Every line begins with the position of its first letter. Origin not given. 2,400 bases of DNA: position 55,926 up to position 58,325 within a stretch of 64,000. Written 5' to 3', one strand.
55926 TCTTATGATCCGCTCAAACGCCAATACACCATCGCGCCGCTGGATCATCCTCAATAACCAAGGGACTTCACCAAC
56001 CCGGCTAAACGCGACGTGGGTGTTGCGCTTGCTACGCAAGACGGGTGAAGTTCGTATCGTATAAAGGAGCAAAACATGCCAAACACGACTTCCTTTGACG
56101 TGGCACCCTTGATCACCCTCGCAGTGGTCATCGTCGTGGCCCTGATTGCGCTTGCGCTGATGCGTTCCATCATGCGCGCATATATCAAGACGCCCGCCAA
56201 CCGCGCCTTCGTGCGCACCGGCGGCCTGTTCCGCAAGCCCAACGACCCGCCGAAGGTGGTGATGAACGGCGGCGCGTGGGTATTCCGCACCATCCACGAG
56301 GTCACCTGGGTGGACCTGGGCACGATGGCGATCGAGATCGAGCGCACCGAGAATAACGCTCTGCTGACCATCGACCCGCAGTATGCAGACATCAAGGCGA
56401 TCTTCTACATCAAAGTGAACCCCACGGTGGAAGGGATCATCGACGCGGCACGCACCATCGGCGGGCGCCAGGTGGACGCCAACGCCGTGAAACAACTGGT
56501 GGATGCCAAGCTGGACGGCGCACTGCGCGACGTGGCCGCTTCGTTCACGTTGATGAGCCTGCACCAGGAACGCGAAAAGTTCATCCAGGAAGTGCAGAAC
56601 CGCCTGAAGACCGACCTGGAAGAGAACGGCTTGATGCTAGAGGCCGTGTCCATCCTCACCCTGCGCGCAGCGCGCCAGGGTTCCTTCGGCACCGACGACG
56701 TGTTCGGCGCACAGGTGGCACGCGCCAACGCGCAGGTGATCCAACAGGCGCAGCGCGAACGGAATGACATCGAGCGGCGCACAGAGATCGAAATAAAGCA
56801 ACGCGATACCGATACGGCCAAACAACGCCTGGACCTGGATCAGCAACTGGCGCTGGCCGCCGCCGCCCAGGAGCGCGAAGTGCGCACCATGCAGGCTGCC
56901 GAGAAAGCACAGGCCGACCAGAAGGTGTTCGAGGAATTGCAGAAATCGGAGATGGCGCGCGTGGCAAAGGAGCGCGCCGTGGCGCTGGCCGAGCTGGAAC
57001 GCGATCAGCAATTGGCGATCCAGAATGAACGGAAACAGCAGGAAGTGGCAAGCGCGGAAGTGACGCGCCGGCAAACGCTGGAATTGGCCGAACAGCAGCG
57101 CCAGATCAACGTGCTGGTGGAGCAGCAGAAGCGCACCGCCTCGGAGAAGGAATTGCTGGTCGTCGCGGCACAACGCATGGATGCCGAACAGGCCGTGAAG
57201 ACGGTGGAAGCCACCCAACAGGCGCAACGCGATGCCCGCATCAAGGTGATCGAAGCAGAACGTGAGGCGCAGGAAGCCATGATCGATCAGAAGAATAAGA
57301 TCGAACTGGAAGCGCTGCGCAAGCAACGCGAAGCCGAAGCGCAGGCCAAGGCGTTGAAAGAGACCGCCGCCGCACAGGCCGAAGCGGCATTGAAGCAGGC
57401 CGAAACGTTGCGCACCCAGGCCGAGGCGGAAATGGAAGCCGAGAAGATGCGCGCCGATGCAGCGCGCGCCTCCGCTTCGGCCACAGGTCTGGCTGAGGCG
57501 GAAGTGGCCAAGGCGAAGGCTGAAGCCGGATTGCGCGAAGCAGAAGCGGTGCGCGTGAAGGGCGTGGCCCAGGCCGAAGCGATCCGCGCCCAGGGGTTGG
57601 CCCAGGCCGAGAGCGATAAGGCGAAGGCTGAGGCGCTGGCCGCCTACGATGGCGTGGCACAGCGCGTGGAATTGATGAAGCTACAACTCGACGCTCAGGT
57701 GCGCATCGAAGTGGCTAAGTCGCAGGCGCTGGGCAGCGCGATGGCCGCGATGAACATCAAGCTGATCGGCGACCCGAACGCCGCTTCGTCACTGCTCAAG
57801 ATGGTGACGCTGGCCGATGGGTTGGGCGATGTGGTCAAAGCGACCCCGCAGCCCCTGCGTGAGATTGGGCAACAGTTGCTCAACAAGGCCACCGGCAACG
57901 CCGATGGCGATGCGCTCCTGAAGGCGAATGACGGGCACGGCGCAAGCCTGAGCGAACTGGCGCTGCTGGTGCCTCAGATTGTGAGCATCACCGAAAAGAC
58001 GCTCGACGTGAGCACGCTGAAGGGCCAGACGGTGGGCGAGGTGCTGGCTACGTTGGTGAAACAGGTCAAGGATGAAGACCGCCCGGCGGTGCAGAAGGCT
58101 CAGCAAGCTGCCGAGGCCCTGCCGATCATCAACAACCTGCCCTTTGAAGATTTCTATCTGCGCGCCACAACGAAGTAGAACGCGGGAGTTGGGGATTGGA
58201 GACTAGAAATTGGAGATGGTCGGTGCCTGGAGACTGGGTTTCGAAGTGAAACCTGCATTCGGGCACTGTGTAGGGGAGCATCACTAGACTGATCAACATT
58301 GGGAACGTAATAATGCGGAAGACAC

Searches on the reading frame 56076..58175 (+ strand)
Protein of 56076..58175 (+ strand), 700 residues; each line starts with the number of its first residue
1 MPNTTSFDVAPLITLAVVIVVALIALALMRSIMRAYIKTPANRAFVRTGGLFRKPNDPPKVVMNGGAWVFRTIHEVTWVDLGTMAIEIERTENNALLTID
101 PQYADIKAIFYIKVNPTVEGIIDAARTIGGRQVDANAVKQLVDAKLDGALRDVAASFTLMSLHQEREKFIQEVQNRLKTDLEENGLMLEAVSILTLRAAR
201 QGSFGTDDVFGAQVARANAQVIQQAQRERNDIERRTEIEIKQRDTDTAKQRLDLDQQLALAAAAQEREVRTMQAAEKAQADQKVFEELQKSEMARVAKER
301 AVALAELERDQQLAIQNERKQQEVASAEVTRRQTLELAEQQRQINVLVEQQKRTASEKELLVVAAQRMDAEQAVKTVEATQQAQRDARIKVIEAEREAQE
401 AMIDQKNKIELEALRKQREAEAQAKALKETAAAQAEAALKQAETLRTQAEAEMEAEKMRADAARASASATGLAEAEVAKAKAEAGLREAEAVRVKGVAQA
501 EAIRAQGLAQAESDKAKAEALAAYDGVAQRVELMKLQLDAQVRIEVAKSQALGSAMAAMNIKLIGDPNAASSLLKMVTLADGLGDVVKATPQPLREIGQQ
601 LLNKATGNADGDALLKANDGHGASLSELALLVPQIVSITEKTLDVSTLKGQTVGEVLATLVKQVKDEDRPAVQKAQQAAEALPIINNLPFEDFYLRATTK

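Call 3: search_protein_families(library=pfam, proteins=[window:56076-58175:+], max_evalue=1)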
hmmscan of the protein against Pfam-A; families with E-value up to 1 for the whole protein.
window:56076-58175:+ (700 aa): 1 family
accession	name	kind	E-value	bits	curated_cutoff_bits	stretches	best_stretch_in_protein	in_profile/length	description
PF01145.31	Band_7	-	5.2e-15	56.4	23.6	1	38-224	2-171/176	SPFH domain / Band 7 family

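Call 4: search_protein_families(library=ncbifam, proteins=[window:56076-58175:+], max_evalue=1)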
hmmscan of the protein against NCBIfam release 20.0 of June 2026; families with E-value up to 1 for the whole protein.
window:56076-58175:+ (700 aa): 1 family
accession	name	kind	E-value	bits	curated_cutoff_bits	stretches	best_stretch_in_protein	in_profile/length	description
NF058507.1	FlotScfldFlot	equivalog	8.4e-12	44.9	700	1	19-282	4-265/477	flotillin lipid rafts scaffold protein FloT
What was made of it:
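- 56076..58178 (+): Flotillin/YqiK-like SPFH protein (700 aa). Pfam Band_7 E=5e-15 and a sub-threshold match to NCBIfam FloT (44.9 bits, cut-off 700) (calls 3, 4).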

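Call 31: search_protein_families(library=padloc, proteins=[window:56076-58175:+], max_evalue=0.1)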
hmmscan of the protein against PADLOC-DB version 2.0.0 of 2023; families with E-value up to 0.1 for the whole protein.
window:56076-58175:+ (700 aa): 0 families
